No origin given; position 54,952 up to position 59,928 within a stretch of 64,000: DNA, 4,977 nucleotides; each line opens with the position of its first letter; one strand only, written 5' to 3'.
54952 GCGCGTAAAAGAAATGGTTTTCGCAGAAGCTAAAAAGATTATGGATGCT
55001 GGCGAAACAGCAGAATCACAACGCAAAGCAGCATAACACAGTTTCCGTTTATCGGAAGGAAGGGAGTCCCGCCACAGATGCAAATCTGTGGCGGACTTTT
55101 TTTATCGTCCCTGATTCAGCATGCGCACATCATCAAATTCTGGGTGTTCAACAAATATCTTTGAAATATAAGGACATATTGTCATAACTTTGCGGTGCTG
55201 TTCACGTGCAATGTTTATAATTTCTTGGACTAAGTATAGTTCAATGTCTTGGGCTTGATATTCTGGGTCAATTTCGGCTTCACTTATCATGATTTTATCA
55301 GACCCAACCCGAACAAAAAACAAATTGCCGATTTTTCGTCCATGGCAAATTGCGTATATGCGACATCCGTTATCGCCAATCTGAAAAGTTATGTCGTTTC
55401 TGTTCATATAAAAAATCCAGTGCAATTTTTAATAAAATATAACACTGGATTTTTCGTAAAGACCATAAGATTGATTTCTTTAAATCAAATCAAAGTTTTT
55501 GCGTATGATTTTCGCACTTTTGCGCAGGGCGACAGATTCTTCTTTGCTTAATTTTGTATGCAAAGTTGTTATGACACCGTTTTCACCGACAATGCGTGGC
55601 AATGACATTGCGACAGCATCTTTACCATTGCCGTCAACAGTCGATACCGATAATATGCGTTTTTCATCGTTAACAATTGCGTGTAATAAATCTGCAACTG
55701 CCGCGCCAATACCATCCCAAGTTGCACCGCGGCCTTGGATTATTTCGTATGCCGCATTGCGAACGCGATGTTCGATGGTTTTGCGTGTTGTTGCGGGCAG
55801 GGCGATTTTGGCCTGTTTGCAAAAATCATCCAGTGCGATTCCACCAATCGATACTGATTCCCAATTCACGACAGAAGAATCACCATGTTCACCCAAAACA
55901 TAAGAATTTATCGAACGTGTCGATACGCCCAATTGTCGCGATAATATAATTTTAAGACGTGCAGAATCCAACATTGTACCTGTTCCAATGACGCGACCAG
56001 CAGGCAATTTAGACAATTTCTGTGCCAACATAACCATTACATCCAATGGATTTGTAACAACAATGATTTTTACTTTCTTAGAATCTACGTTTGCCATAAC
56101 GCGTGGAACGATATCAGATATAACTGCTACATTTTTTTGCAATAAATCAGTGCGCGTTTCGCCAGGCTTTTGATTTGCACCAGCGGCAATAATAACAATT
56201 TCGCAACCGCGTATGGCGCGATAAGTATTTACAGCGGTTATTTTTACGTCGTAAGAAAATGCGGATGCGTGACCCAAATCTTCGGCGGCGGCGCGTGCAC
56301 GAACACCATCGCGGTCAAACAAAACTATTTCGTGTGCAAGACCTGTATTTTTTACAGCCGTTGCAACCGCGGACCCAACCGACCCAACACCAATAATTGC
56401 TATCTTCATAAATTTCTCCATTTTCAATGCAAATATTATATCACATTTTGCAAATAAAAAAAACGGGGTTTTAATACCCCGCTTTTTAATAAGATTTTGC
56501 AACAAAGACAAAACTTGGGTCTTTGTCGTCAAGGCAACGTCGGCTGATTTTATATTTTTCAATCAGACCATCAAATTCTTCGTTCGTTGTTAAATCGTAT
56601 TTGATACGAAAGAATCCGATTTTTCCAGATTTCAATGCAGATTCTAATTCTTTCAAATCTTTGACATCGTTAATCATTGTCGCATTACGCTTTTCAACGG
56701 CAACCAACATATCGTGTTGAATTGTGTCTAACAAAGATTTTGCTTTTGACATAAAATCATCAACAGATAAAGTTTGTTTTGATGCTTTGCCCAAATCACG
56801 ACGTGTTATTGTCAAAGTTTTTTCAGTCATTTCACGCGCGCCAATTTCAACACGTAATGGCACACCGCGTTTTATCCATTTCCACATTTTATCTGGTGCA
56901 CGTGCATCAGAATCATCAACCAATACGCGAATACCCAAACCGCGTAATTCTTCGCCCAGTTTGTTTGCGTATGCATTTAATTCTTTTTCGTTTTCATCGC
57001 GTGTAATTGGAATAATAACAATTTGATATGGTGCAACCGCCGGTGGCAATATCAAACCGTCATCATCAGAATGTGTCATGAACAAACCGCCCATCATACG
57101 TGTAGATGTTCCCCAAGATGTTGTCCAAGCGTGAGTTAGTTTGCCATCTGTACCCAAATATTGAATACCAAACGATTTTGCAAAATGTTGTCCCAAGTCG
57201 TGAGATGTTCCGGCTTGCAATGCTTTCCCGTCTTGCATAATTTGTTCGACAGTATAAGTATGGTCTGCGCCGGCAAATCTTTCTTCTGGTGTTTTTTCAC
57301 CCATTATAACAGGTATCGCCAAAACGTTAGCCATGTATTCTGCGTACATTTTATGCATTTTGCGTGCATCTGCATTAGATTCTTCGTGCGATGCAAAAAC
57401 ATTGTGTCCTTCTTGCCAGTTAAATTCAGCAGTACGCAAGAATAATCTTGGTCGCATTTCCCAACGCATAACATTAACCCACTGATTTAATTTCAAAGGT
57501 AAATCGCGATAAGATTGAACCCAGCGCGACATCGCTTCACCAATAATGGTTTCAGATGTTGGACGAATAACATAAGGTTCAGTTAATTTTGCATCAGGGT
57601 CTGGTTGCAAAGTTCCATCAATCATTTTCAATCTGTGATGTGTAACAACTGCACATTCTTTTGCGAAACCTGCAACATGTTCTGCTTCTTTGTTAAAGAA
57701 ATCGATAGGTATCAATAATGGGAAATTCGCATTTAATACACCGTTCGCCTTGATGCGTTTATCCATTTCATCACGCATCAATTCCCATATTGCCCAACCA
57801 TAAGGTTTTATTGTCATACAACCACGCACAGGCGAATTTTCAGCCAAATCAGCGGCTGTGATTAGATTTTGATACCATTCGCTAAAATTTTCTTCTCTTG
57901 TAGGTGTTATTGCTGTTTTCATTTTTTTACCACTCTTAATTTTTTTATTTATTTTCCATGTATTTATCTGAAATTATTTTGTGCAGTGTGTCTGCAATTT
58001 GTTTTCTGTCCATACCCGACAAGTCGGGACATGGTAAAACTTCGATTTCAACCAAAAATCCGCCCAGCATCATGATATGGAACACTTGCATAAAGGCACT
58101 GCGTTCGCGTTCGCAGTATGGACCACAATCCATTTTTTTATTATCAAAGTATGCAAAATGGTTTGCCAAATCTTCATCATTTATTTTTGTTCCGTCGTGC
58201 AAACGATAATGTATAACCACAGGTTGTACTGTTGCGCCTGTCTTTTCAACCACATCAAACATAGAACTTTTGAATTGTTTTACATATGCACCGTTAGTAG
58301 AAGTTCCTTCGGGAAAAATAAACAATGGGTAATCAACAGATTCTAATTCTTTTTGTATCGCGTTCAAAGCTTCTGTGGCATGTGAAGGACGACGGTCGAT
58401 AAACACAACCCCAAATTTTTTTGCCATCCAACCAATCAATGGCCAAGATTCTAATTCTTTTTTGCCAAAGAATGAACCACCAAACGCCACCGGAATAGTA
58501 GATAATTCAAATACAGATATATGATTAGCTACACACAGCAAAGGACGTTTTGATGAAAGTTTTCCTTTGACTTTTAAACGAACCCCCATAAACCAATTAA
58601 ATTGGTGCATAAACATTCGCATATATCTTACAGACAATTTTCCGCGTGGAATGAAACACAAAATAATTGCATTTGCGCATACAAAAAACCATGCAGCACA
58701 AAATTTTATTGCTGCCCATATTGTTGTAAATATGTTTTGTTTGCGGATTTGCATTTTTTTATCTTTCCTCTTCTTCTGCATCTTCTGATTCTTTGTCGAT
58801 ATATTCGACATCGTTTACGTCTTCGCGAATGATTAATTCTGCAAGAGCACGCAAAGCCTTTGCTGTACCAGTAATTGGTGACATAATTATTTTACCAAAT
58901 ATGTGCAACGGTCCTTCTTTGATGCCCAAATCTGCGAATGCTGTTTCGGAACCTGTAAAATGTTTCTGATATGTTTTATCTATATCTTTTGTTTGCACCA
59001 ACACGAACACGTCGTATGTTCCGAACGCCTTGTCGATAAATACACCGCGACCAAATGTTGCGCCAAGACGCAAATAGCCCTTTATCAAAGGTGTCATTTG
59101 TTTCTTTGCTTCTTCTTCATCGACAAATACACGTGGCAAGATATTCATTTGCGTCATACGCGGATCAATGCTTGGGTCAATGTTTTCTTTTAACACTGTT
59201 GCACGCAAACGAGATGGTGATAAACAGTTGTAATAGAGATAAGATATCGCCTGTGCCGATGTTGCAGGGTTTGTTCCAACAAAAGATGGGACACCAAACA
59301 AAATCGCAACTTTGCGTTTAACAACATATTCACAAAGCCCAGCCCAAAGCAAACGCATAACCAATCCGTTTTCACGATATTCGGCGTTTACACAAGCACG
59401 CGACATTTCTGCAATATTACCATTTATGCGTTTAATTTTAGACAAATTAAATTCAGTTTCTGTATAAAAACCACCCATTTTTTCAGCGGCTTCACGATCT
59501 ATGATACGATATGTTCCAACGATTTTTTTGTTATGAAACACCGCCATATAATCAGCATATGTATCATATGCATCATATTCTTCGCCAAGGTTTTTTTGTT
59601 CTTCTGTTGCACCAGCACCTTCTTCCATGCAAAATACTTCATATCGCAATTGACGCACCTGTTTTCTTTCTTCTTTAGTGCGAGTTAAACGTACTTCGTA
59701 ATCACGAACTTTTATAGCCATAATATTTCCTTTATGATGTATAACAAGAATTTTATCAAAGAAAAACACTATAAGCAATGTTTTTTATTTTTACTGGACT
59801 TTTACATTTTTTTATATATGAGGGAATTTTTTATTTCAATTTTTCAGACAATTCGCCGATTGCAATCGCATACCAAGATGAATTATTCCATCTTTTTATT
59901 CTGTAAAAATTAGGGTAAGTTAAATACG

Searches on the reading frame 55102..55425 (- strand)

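Call 92: search_protein_families(library=pfam, proteins=[window:55102-55425:-], max_evalue=0.01)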
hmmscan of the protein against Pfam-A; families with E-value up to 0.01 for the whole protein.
window:55102-55425:- (107 aa): 1 family
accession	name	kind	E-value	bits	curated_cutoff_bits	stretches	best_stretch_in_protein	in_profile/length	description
PF14542.12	Acetyltransf_CG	-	2.9e-12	47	30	1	29-100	9-80/80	GCN5-related N-acetyl-transferase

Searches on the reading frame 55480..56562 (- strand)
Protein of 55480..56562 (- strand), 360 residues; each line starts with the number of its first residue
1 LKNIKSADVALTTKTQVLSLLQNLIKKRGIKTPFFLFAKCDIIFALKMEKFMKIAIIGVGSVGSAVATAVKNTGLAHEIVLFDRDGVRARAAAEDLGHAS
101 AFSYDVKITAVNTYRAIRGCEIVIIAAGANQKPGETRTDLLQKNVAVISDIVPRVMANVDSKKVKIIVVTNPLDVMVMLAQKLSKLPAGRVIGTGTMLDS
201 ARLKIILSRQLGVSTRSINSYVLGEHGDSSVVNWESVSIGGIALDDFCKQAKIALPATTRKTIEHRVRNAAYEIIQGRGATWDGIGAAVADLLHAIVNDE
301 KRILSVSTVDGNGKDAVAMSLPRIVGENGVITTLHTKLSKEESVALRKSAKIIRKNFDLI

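Call 8: search_protein_families(library=pfam, proteins=[window:55480-56562:-], max_evalue=0.001)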
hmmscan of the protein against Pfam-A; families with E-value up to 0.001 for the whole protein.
window:55480-56562:- (360 aa): 6 families
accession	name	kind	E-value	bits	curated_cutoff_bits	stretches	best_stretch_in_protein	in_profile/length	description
PF00056.29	Ldh_1_N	-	2.8e-36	125.1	27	1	52-193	1-141/141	lactate/malate dehydrogenase, NAD binding domain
PF02866.23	Ldh_1_C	-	7.4e-30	104.6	22.6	1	196-358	1-168/174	lactate/malate dehydrogenase, alpha/beta C-terminal domain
PF03807.23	F420_oxidored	-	8.1e-09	36.4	21.6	1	53-128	1-68/94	NADP oxidoreductase coenzyme F420-dependent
PF03435.24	Sacchrp_dh_NADP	-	0.00011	23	25.1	1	54-129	1-78/129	Saccharopine dehydrogenase NADP binding domain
PF01408.29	GFO_IDH_MocA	-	0.00015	22.9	24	1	52-149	1-91/120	Oxidoreductase family, NAD-binding Rossmann fold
PF00899.27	ThiF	-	0.00061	19.4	28.1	0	51-88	20-56/238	ThiF family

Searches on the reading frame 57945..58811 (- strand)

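Call 8: search_protein_families(library=pfam, proteins=[window:57945-58811:-], max_evalue=0.001)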
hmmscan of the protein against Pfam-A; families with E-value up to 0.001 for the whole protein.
window:57945-58811:- (288 aa): 1 family
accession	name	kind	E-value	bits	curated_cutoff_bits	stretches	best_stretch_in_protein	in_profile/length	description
PF01553.26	Acyltransferase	-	7.3e-22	78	23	1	80-200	3-131/132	Acyltransferase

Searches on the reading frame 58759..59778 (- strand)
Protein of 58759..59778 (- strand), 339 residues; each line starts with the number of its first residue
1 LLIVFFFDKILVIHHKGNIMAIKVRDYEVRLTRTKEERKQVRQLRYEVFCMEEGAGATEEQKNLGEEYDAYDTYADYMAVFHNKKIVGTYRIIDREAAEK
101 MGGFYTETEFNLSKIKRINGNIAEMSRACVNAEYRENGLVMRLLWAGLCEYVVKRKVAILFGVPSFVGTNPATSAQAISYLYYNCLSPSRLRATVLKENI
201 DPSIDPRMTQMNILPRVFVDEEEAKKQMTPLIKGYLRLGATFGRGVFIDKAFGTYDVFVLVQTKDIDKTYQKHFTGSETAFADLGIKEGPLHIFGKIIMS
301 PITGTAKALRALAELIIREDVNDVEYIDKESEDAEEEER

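Call 8: search_protein_families(library=pfam, proteins=[window:58759-59778:-], max_evalue=0.001)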
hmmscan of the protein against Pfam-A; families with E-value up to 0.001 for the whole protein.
window:58759-59778:- (339 aa): 3 families
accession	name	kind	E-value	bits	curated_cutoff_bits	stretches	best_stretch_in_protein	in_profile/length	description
PF13444.12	Acetyltransf_5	-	8.2e-27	94.3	22.4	1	44-145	1-101/102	Acetyltransferase (GNAT) domain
PF13527.13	Acetyltransf_9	-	0.00013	22.4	25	0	34-96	6-62/127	Acetyltransferase (GNAT) domain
PF21926.2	FeeM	-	0.00056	20.2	27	0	41-153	2-110/158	N-acyl amino acid synthase FeeM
